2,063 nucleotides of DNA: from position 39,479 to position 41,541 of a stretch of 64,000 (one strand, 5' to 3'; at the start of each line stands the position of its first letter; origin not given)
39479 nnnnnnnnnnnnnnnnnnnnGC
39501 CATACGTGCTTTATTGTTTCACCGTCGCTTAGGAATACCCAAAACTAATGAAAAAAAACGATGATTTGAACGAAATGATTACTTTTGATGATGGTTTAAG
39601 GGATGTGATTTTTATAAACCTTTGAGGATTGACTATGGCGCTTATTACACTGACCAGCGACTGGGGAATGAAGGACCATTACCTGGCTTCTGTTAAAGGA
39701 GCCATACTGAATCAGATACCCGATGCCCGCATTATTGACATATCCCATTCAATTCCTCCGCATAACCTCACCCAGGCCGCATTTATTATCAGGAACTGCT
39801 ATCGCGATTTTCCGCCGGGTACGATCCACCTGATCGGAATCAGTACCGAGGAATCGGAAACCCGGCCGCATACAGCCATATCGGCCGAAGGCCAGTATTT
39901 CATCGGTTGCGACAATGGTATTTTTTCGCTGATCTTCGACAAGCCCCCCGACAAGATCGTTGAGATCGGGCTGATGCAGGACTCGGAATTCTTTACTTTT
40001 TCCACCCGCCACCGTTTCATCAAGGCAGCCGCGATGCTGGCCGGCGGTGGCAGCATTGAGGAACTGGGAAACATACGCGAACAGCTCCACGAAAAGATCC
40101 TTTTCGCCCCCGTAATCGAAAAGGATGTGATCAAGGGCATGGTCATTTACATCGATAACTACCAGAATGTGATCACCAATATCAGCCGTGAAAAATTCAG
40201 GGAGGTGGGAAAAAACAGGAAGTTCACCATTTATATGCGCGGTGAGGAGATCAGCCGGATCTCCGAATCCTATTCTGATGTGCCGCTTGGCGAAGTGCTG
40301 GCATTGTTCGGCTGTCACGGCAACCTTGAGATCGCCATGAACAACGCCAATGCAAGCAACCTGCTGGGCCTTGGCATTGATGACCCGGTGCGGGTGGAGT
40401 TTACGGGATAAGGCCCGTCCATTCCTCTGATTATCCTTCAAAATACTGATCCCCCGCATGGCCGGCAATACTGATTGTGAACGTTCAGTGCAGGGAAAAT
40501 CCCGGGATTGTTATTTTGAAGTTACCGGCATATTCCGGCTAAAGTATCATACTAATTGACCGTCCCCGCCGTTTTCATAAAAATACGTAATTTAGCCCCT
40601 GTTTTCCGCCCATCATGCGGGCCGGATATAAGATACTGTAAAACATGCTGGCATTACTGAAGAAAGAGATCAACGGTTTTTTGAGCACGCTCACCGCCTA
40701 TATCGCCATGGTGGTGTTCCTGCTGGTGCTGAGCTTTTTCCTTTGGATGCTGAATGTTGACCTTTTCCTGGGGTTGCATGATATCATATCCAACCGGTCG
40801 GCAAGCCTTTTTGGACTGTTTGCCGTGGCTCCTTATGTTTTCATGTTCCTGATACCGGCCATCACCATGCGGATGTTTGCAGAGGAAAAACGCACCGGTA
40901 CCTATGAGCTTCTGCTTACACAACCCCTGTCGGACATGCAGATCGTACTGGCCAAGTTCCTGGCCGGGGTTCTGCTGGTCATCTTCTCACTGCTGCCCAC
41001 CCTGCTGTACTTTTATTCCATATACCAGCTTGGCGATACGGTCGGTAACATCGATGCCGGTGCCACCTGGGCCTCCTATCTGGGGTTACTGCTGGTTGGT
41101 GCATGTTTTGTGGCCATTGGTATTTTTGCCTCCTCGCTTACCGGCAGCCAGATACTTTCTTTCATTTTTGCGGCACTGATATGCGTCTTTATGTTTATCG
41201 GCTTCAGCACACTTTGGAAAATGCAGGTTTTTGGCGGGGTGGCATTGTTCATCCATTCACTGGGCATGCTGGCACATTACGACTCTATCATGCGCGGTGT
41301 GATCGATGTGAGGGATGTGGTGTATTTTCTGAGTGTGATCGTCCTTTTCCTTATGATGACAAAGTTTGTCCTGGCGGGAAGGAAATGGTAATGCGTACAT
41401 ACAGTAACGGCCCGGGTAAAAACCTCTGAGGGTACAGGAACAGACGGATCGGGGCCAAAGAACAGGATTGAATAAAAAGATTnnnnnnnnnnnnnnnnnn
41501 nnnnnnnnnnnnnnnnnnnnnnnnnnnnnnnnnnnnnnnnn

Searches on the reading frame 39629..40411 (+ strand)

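Call 40: search_protein_families(library=pfam, proteins=[window:39629-40411:+], max_evalue=0.00001)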
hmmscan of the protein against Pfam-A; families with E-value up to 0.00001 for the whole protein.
window:39629-40411:+ (260 aa): 2 families
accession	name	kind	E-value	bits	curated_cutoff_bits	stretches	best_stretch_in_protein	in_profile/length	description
PF01887.21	SAM_HAT_N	-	5.4e-43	146.7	26.3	1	6-147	1-145/145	SAM hydroxide adenosyltransferase N-terminal domain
PF20257.3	SAM_HAT_C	-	6.9e-27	94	25.5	1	170-255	1-84/84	SAM hydroxide adenosyltransferase C-terminal domain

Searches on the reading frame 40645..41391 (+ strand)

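Call 40: search_protein_families(library=pfam, proteins=[window:40645-41391:+], max_evalue=0.00001)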
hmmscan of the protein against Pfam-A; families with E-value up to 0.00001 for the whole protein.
window:40645-41391:+ (248 aa): 3 families
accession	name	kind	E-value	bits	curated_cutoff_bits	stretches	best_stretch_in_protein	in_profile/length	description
PF12698.13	ABC2_membrane_3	-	2.6e-11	43.7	31.6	1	55-238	161-338/347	ABC-2 family transporter protein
PF12679.13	ABC2_membrane_2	-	2.5e-10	40.5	27.2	1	3-212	2-235/283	ABC-2 family transporter protein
PF12730.13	ABC2_membrane_4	-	6.1e-06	26.8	27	1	27-180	22-176/179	ABC-2 family transporter protein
